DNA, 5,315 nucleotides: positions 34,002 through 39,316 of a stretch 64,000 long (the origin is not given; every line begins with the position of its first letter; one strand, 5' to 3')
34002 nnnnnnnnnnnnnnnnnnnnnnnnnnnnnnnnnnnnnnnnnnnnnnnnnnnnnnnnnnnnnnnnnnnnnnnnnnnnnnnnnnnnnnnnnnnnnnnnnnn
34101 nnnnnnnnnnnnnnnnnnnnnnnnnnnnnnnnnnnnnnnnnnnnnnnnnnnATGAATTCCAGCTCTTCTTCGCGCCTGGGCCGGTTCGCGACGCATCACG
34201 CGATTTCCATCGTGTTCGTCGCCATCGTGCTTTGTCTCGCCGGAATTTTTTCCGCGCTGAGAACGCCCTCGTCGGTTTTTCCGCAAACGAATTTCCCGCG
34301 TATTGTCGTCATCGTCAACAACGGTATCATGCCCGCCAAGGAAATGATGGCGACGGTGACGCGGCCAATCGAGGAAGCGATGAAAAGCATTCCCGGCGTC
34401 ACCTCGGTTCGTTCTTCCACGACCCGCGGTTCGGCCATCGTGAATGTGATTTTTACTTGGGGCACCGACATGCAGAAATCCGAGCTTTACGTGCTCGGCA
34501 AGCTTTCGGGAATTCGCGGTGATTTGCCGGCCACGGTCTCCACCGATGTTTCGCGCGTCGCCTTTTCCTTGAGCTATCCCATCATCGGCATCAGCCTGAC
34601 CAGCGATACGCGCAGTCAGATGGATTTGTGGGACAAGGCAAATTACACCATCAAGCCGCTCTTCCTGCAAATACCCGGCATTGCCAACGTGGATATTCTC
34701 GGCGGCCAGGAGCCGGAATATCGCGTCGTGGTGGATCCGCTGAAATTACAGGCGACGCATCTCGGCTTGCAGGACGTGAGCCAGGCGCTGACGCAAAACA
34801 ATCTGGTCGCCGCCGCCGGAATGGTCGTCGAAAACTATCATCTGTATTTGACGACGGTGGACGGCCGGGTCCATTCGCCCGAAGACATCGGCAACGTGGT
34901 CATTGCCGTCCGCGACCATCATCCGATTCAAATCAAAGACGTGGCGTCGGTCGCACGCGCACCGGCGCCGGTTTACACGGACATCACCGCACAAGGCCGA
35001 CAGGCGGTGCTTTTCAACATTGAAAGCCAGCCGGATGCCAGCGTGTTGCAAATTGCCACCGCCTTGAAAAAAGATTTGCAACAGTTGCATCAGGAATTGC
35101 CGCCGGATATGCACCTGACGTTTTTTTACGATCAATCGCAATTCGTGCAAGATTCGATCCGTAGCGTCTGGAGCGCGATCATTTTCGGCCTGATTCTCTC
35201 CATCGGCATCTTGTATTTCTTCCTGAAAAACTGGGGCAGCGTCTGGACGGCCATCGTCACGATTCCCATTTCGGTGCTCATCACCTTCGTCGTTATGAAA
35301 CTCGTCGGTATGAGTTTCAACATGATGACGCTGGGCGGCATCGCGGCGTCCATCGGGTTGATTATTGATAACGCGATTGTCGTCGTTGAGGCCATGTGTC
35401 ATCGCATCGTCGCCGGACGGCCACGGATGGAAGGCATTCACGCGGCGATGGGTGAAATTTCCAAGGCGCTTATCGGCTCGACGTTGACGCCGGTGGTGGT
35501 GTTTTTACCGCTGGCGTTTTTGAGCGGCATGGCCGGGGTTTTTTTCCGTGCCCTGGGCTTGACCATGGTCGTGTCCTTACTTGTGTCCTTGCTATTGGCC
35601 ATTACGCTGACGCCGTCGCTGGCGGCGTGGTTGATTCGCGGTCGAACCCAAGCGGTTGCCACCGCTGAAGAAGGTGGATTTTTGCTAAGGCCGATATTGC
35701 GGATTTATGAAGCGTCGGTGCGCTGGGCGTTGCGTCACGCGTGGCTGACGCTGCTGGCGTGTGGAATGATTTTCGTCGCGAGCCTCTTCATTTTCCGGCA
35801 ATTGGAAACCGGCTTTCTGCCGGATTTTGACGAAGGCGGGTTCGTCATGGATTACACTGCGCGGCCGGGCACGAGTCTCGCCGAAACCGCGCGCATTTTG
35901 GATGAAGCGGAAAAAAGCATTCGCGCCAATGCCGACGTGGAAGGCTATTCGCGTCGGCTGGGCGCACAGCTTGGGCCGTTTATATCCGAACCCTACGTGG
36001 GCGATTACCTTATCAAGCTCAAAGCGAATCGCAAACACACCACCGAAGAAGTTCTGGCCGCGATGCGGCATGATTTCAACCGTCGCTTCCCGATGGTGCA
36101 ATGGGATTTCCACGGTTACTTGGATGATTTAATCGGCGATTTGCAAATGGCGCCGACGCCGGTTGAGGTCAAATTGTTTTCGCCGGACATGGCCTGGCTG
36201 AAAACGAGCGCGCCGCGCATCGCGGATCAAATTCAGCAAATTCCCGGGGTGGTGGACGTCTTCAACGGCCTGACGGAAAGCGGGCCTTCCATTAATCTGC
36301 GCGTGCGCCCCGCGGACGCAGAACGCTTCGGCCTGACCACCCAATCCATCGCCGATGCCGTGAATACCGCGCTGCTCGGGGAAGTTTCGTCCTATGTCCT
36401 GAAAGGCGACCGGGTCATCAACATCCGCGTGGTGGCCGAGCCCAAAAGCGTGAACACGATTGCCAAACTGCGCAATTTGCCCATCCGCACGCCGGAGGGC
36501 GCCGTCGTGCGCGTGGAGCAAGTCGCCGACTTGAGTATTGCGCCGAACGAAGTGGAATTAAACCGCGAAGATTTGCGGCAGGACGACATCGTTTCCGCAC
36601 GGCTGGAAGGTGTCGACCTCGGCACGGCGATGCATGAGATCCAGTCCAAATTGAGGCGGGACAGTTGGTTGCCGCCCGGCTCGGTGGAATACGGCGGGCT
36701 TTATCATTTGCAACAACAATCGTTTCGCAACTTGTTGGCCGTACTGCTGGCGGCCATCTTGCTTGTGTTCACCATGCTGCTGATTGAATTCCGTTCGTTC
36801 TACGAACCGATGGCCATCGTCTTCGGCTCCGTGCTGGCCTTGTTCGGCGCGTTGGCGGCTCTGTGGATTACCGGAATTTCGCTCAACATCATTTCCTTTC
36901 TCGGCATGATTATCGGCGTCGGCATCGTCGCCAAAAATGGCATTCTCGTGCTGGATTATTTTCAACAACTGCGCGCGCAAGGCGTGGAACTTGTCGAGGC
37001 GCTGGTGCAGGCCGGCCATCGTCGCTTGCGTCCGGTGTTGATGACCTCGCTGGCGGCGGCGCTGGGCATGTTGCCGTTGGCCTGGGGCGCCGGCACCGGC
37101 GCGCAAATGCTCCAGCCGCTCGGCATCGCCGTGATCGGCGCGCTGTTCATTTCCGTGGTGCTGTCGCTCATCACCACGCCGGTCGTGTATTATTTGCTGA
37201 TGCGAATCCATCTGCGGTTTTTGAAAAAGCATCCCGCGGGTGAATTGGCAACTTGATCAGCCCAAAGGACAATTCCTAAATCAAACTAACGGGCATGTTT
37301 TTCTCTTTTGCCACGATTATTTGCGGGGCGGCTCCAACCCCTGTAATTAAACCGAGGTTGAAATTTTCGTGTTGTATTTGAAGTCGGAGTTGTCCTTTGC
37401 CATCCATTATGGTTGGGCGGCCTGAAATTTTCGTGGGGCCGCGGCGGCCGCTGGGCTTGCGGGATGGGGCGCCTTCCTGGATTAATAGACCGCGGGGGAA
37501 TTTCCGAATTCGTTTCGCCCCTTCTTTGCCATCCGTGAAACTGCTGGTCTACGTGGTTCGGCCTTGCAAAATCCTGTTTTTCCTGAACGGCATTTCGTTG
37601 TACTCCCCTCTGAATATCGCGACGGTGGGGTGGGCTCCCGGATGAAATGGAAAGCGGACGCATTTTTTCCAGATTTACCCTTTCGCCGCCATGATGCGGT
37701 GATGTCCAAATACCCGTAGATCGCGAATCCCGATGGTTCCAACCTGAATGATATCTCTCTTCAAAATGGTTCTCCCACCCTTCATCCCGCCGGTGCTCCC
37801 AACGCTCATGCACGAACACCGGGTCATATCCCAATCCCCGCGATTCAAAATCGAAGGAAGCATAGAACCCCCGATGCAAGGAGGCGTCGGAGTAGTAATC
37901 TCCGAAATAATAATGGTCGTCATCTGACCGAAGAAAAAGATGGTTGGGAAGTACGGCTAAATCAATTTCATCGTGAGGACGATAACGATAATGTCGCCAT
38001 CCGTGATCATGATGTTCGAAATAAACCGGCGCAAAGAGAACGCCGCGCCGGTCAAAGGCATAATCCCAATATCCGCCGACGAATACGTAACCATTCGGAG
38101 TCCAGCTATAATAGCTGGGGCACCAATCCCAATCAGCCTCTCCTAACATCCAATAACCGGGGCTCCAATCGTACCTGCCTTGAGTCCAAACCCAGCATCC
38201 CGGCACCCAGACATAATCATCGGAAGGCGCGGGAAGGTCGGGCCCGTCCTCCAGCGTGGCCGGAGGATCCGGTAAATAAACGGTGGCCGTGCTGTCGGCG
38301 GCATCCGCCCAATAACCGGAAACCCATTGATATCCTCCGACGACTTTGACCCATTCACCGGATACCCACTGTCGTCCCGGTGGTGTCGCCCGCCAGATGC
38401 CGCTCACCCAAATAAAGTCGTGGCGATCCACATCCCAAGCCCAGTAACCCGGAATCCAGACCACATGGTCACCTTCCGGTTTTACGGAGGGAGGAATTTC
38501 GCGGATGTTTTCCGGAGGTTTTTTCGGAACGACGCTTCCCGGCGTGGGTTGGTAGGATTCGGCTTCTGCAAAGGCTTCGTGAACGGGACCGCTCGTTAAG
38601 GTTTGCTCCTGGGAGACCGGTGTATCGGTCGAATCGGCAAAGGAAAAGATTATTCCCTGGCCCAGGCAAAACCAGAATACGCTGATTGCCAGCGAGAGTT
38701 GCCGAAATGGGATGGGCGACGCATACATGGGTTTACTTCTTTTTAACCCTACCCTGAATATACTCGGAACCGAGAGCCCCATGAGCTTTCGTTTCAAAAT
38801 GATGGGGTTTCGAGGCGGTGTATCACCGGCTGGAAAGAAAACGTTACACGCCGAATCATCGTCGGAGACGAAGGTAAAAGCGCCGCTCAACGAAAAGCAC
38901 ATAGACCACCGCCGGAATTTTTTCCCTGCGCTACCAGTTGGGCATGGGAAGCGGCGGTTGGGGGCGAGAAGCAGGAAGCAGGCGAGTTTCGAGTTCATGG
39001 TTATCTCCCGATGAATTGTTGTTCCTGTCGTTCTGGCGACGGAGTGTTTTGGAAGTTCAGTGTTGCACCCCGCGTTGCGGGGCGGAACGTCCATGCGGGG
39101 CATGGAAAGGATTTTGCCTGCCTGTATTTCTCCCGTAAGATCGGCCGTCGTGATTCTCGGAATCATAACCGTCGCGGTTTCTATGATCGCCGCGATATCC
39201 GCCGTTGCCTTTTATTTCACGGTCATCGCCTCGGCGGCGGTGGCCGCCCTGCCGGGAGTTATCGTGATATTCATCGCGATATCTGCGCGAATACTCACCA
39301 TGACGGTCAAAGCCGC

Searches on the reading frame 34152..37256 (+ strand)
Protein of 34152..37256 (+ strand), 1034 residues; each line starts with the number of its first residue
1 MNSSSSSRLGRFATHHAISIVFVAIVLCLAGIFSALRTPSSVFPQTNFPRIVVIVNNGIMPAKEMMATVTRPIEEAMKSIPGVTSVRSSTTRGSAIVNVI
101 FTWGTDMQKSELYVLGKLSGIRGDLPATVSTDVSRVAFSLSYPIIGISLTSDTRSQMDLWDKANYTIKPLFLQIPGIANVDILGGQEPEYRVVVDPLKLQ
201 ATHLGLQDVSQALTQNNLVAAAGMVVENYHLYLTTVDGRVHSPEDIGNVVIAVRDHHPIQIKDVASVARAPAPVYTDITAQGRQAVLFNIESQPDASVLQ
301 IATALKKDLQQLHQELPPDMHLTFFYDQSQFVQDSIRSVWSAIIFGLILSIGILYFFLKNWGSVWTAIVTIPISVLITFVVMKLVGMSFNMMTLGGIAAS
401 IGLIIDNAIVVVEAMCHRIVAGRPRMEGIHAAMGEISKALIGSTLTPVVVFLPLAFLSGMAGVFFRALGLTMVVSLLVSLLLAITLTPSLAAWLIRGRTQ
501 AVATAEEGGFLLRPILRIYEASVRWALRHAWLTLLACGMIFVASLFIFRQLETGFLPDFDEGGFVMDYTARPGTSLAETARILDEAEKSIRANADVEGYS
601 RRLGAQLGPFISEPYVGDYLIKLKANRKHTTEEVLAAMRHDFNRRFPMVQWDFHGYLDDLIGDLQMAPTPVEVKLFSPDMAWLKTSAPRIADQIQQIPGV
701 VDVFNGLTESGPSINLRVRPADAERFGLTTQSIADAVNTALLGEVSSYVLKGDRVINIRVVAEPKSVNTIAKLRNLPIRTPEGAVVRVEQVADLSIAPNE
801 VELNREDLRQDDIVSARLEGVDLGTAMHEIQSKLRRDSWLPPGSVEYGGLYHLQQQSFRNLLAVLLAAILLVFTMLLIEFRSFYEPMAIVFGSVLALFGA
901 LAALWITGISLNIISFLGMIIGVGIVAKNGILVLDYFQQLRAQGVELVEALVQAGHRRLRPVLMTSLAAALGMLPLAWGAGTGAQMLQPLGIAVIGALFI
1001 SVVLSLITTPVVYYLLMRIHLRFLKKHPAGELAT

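Call 42: search_protein_families(library=pfam, proteins=[window:34152-37256:+], max_evalue=0.0001)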
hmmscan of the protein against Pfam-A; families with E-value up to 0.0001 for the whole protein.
window:34152-37256:+ (1034 aa): 2 families
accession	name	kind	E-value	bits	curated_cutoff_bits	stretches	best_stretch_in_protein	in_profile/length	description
PF00873.25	ACR_tran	-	1.8e-232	774.6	28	1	11-1016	3-1020/1021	AcrB/AcrD/AcrF family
PF03176.21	MMPL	-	1.9e-07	30.8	20.5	1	339-496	145-304/333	MMPL family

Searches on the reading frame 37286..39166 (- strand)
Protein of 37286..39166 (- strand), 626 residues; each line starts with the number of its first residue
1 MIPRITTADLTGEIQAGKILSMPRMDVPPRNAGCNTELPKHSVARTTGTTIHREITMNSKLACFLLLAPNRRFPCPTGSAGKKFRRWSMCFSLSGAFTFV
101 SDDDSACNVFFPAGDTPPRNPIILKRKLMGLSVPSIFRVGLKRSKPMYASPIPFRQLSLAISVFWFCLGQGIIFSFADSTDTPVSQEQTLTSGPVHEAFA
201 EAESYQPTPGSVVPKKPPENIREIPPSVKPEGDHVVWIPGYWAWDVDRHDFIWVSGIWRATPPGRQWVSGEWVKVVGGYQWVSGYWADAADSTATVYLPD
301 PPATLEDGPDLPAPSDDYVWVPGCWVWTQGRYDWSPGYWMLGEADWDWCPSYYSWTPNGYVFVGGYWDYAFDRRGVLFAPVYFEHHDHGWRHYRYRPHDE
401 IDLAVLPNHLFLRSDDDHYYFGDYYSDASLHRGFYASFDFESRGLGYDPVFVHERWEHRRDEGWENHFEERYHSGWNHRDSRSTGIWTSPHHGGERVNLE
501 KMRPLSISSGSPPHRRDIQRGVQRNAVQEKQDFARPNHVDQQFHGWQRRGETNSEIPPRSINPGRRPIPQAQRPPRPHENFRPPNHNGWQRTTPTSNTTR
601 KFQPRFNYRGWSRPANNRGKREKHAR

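Call 42: search_protein_families(library=pfam, proteins=[window:37286-39166:-], max_evalue=0.0001)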
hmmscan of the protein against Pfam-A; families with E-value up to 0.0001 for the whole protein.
window:37286-39166:- (626 aa): 1 family
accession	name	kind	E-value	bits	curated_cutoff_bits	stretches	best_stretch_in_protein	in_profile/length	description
PF12779.12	WXXGXW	-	6.4e-06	26.6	18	0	317-340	3-26/26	WXXGXW repeat (2 copies)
